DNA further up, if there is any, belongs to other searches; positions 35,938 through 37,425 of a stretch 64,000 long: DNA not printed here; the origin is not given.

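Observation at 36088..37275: Exported protein with a C-terminal CheD-like Cys/His deamidase domain, outside any chemotaxis context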

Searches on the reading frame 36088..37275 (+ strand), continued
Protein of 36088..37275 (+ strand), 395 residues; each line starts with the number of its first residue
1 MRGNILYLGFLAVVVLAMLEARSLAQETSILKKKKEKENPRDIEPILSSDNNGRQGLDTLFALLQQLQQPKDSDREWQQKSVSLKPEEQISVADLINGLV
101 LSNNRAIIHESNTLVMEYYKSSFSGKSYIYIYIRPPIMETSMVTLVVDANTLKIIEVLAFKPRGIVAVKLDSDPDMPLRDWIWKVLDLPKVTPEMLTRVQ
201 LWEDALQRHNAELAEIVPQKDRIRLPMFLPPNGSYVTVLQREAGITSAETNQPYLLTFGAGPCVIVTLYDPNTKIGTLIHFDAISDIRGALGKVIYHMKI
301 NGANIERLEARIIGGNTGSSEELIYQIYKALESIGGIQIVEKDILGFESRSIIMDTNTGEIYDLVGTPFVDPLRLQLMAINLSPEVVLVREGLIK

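Call 39: search_protein_families(library=pfam, proteins=[P0037, P0067], max_evalue=0.001)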
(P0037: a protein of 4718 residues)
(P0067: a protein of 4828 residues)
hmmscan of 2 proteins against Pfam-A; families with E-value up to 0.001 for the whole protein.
P0037 (4718 aa): 9 families
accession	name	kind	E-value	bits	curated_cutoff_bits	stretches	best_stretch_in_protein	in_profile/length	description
PF07724.20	AAA_2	-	5e-66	222.3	27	2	2769-2913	6-149/166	AAA domain (Cdc48 subfamily)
PF10431.15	ClpB_D2-small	-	8e-25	87.1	21.9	1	3110-3188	1-79/81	C-terminal, D2-small domain, of ClpB protein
PF02518.31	HATPase_c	-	1.7e-22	80.3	26.4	2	611-718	4-110/111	Histidine kinase-, DNA gyrase B-, and HSP90-like ATPase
PF07728.20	AAA_5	-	1.5e-14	54.6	22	2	3680-3799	2-122/139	AAA domain (dynein-related subfamily)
PF00004.35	AAA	-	5.9e-14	53.1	21.2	1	2775-2898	7-119/131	ATPase family associated with various cellular activities (AAA)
PF00158.32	Sigma54_activat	-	4.3e-09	36.7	20.2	1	2761-2876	17-131/168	Sigma-54 interaction domain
PF02661.23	Fic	-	4.9e-05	24.5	24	1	1795-1847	44-93/93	Fic/DOC family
PF17871.7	AAA_lid_9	-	0.00013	22.3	22.8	0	2581-2656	21-98/104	AAA lid domain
PF13173.12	AAA_14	-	0.00058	20.3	27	0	2776-2851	12-75/129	AAA domain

P0067 (4828 aa): 2 families
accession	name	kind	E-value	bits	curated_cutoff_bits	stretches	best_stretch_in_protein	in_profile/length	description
PF13646.12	HEAT_2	-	1.1e-08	35.6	27.7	0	2401-2493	2-87/88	HEAT repeats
PF08241.18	Methyltransf_11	-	9.7e-06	26.6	21.2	0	566-639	1-66/95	Methyltransferase domain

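Call 40: search_protein_families(library=ncbifam, alignment_id=A2, max_evalue=0.01)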
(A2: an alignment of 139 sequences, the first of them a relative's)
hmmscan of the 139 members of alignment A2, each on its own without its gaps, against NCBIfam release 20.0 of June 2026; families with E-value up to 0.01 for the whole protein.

A. member 1, P0001 (395 aa): 5 families
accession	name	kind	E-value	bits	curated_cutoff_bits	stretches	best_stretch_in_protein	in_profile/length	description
NF041119.1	CheD_Thtga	equivalog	3e-09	37.4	240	1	247-361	11-144/160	chemoreceptor glutamine deamidase/glutamate methylesterase CheD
NF010018.0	PRK13495.1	equivalog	2.7e-07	30.9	243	1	248-361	13-143/159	chemoreceptor glutamine deamidase CheD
NF010015.0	PRK13490.1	equivalog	1.1e-05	25.5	251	1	253-362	20-151/162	chemoreceptor glutamine deamidase CheD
NF010013.0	PRK13487.1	equivalog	0.00063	19.2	223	0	253-360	39-164/201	chemoreceptor glutamine deamidase CheD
NF041406.1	XopAK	subfamily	0.00077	19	150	1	245-322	46-124/173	XopAK family type III secretion system effector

B. families by the number of members that match (of 139 scanned): 17 families
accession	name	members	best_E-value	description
NF041119.1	CheD_Thtga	96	2.8e-13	chemoreceptor glutamine deamidase/glutamate methylesterase CheD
NF010018.0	PRK13495.1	84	1.1e-12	chemoreceptor glutamine deamidase CheD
NF010015.0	PRK13490.1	70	8.9e-12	chemoreceptor glutamine deamidase CheD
NF041406.1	XopAK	53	2.4e-07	XopAK family type III secretion system effector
NF010013.0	PRK13487.1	40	1.8e-08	chemoreceptor glutamine deamidase CheD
NF010020.0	PRK13498.1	23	2.1e-11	chemoreceptor glutamine deamidase CheD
NF010016.0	PRK13493.1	17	9.2e-07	chemoreceptor glutamine deamidase CheD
NF010019.0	PRK13497.1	9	1.6e-06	chemoreceptor glutamine deamidase CheD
NF010014.0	PRK13489.1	5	9.9e-06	chemoreceptor glutamine deamidase CheD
NF010017.0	PRK13494.1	4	0.0011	chemoreceptor glutamine deamidase CheD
NF041401.1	XopAF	2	0.0019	XopAF/AvrXv3 family type III secretion system effector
NF006621.0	PRK09189.1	1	0.00051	uroporphyrinogen-III synthase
TIGR00726.1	TIGR00726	1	0.00088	peptidoglycan editing factor PgeF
TIGR04193.1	SPASM_w_grasp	1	0.0027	grasp-with-spasm system SPASM domain peptide maturase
NF003679.0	PRK05305.1-3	1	0.0073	phosphatidylserine decarboxylase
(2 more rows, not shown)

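Call 44: search_solved_structures(query=A2, max_evalue=1, show_alignments=3)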
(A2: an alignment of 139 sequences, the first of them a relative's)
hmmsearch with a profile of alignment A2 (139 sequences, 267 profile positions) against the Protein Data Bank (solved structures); distinct sequences matched with E-value up to 1: 7.
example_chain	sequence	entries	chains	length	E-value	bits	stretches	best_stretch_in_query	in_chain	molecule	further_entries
2f9z_C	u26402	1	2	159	6.5e-22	81.6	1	93-215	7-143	PROTEIN (chemotaxis methylation protein)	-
6a0e_A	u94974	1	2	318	2.3e-09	40.4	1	88-189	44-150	Protein N-terminal asparagine amidohydrolase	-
6a0f_A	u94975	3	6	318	4.6e-07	32.9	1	88-189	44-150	Protein N-terminal asparagine amidohydrolase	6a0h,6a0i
7fbg_A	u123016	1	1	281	0.023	17.4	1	61-167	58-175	Purine nucleoside phosphorylase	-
6mrr_A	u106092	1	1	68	0.098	15.4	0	158-193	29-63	Foldit1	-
10am_A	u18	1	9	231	0.13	15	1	34-114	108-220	Periplasmic protein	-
7c50_A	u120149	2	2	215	0.27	13.9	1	34-114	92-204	SIMPL domain-containing protein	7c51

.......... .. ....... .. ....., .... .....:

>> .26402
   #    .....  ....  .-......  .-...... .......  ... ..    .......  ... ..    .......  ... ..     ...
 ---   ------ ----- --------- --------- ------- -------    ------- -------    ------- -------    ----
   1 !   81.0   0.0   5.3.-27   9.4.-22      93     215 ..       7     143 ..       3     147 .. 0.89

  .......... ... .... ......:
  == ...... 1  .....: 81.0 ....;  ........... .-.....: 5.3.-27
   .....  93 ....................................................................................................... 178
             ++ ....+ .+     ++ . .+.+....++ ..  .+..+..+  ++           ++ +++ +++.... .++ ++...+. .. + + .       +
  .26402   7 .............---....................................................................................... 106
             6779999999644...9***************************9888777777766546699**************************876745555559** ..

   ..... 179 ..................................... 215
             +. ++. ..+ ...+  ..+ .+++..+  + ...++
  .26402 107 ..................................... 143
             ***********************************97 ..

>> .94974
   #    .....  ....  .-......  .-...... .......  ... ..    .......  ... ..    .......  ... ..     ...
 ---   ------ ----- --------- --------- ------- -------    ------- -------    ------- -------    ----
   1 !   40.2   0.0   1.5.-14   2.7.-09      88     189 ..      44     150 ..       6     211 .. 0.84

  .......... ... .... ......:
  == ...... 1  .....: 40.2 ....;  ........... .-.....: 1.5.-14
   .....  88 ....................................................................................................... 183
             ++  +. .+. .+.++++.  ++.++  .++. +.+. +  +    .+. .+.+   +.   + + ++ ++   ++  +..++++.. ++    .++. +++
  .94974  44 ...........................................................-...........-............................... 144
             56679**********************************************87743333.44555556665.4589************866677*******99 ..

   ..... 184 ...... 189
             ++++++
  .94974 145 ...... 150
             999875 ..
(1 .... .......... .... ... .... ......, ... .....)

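Call 67: search_protein_families(library=pfam, proteins=[P0030, P0079, P0014], max_evalue=0.001)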
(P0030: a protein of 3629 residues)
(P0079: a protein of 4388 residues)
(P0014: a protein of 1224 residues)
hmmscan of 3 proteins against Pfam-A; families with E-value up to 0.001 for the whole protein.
P0030 (3629 aa): 2 families
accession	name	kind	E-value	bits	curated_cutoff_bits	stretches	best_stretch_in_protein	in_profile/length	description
PF02518.31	HATPase_c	-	1.6e-16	61.1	26.4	1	2400-2499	9-110/111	Histidine kinase-, DNA gyrase B-, and HSP90-like ATPase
PF01435.24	Peptidase_M48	-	4.8e-05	23.7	20.3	1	3013-3198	32-184/186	Peptidase family M48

P0079 (4388 aa): 1 family
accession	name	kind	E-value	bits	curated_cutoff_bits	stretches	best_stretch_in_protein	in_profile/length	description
PF14736.11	N_Asn_amidohyd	-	8.7e-05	22.2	24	1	2537-2619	13-98/270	Protein N-terminal asparagine amidohydrolase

P0014 (1224 aa): 1 family
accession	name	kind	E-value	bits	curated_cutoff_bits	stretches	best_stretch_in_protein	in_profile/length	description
PF14736.11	N_Asn_amidohyd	-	0.00056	19.6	24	0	365-435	36-110/270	Protein N-terminal asparagine amidohydrolase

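Call 68: find_homologous_proteins(query=A2, max_evalue=1e-12)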
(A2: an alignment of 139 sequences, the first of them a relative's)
Query A2 (139 sequences) (395 aa, profile of the alignment): 5 proteins with E <= 1e-12 among 8000 candidates.
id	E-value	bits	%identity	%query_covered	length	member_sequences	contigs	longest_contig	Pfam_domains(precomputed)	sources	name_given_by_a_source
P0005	1.8e-64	236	41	37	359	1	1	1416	PF14736.12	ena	-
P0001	2.1e-59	219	100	100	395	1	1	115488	-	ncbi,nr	ncbi:MAG: hypothetical protein NC818_03845 [Candidatus Omnitrophica bacterium]|nr:hypothetical prote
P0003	6.9e-58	214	32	78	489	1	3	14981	PF03975.19,PF14736.12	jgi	jgi:chemotaxis receptor (MCP) glutamine deamidase CheD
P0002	5.0e-57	212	55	81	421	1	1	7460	-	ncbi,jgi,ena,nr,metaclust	ncbi:MAG: hypothetical protein P9X27_04195 [Candidatus Kaelpia aquatica]|nr:hypothetical protein [Ca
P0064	2.7e-43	166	32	29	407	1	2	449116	-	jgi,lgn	jgi:hypothetical protein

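Call 69: list_cluster_members(proteins=[P0011, P0012, P0015, P0016, P0020, P0023, P0025, P0031, P0033, P0034])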
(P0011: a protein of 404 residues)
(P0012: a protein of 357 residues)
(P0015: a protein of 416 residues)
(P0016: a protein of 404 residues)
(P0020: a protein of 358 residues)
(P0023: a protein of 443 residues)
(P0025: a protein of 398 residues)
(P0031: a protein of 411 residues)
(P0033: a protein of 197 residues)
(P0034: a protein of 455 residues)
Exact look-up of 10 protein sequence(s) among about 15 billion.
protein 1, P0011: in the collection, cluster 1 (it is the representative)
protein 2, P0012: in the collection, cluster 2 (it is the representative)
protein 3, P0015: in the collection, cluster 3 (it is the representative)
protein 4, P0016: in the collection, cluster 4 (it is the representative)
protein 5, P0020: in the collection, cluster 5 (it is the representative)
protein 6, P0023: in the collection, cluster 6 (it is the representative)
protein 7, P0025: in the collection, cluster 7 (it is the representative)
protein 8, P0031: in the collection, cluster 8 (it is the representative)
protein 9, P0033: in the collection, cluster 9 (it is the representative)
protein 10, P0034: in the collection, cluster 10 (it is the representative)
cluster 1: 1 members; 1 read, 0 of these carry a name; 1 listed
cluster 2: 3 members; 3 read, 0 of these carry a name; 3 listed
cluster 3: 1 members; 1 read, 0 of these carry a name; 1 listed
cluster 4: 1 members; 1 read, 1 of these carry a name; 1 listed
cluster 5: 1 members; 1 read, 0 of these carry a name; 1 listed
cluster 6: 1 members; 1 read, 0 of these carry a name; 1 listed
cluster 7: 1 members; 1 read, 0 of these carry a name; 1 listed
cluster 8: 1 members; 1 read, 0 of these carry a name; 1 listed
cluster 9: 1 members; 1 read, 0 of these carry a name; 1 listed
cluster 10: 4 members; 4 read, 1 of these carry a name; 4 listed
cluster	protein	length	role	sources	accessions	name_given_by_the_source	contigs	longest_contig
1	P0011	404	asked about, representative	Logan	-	-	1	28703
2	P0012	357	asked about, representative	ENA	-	-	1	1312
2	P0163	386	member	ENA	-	-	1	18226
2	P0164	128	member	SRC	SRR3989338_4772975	-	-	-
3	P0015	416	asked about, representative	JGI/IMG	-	-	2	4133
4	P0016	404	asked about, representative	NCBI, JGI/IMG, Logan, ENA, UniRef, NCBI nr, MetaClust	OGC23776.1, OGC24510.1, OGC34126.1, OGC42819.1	hypothetical protein A2291_05265 [candidate division WOR-1 bacterium RIFOXYB2_FULL_42_35] | Uncharacterized protein n=1 Tax=candidate division WOR-1 bacterium RIFOXYC2_FULL_41_25 ... | MAG: hypothetical protein A2247_00685 [candidate division WOR-1 bacterium ...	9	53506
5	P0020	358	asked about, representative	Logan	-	-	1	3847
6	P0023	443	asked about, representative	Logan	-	-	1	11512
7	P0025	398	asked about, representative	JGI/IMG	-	-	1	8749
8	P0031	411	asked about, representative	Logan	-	-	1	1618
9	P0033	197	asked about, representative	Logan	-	-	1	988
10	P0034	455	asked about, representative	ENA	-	-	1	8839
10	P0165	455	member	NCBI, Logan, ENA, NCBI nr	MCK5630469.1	MAG: hypothetical protein KAI26_07660 [Nanoarchaeota archaeon] | hypothetical protein [Nanoarchaeota archaeon]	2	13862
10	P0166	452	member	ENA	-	-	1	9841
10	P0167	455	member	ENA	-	-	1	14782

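Call 70: list_cluster_members(proteins=[P0041, P0048, P0055, P0062, P0065, P0066, P0075, P0077, P0086, P0132])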
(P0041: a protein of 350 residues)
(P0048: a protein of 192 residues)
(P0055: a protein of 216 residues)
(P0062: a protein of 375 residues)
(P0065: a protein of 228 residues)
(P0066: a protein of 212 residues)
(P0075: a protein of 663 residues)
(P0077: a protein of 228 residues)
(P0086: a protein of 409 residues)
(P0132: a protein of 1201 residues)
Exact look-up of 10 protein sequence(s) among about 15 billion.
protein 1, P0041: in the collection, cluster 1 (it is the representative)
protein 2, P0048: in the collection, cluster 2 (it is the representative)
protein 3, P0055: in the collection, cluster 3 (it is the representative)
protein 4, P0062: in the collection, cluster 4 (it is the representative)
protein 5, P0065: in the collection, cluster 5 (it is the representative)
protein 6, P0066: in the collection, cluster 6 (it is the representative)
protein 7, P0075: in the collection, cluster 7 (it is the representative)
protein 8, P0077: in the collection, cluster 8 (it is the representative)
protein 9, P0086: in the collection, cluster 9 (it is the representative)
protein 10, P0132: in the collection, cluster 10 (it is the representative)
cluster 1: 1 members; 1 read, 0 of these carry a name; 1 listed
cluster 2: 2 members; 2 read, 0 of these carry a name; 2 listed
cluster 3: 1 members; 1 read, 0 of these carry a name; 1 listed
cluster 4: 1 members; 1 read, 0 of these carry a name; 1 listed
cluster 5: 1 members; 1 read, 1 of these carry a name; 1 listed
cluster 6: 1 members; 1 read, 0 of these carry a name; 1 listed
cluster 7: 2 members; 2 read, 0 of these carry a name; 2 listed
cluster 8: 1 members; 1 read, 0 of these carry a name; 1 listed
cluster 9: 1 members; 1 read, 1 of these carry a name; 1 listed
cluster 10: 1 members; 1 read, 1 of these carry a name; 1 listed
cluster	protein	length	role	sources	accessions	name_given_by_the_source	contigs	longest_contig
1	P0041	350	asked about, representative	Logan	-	-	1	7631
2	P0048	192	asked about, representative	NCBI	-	-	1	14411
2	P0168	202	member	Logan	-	-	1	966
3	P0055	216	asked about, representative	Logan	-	-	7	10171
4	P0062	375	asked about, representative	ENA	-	-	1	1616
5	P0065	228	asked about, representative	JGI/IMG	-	chemotaxis receptor (MCP) glutamine deamidase CheD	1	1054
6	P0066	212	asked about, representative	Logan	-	-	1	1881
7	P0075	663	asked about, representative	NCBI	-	-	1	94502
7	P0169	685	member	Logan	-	-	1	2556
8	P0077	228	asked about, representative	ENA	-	-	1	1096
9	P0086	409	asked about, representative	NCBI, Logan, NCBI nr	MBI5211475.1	MAG: hypothetical protein HY927_15995 [Elusimicrobia bacterium] | hypothetical protein [Elusimicrobiota bacterium]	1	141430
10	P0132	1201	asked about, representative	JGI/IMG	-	hypothetical protein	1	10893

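Call 71: find_encoding_contigs(protein=P0007, flank=8000, max_places=2)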
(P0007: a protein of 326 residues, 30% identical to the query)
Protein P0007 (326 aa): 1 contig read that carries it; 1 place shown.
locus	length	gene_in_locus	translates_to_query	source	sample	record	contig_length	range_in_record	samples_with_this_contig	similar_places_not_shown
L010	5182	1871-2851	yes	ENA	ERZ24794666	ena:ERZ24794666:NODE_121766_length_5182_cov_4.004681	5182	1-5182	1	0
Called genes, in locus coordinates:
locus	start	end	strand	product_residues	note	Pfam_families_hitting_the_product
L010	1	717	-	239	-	?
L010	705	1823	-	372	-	PF01490:Aa_trans, PF03222:Trp_Tyr_perm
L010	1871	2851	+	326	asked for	-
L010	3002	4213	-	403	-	PF04851:ResIII, PF00270:DEAD, PF00271:Helicase_C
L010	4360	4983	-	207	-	-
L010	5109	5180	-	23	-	?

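Call 72: find_encoding_contigs(protein=P0064, flank=10000, max_places=2)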
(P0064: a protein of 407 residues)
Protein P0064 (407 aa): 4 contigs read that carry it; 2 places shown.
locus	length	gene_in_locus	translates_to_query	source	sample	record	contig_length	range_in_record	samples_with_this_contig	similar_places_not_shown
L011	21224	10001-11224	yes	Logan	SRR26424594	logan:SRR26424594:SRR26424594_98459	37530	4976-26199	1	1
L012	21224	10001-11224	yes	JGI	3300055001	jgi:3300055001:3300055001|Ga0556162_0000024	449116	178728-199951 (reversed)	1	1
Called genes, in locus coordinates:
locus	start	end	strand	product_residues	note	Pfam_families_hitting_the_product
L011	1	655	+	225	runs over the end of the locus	PF03963:FlgD, PF13860:FlgD_ig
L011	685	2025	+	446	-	PF22692:LlgE_F_G_D1, PF07559:FlgE_D2, PF06429:Flg_bbr_C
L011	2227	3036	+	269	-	PF02441:Flavoprotein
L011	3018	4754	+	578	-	PF02621:VitK2_biosynth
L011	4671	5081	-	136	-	PF07291:MauE, PF07681:DoxX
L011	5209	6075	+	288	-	PF01040:UbiA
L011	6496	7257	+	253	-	PF20112:DUF6502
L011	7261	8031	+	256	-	PF13620:CarboxypepD_reg (weak), PF13715:CarbopepD_reg_2 (weak)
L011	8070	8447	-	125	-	-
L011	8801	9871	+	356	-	PF01636:APH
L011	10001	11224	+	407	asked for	-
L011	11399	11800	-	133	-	-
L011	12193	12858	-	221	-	-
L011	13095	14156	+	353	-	PF08545:ACP_syn_III (weak), PF08541:ACP_syn_III_C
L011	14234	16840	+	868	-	PF12146:Hydrolase_4 (weak), PF00561:Abhydrolase_1, PF12697:Abhydrolase_6, PF00501:AMP-binding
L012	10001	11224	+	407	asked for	-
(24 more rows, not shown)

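Call 73: find_encoding_contigs(protein=P0004, flank=8000, max_places=2)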
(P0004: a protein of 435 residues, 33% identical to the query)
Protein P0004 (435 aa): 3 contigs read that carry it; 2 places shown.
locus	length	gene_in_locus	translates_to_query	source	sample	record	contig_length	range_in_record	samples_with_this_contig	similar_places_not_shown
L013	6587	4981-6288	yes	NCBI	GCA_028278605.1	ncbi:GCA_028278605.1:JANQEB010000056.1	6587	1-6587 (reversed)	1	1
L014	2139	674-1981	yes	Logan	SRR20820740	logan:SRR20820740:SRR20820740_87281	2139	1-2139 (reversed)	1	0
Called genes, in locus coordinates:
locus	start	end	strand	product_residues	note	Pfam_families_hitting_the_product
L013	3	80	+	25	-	?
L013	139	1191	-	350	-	PF01699:Na_Ca_ex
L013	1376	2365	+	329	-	PF01368:DHH, PF02272:DHHA1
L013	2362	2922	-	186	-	PF01551:Peptidase_M23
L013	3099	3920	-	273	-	PF00413:Peptidase_M10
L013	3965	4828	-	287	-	PF00106:adh_short, PF05368:NmrA (weak), PF08643:DUF1776, PF08659:KR, PF13561:adh_short_C2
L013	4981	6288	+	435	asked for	PF03975:CheD (weak)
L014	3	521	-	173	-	?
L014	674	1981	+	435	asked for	PF03975:CheD (weak)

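Call 85: find_encoding_contigs(protein=P0001, flank=1000, max_places=3)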
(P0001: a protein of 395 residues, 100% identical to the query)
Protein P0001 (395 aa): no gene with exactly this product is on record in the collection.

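Call 89: search_protein_families(library=phrogs, proteins=[window:36088-37275:+], max_evalue=0.01)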
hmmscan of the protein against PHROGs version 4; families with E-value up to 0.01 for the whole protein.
window:36088-37275:+ (395 aa): 0 families
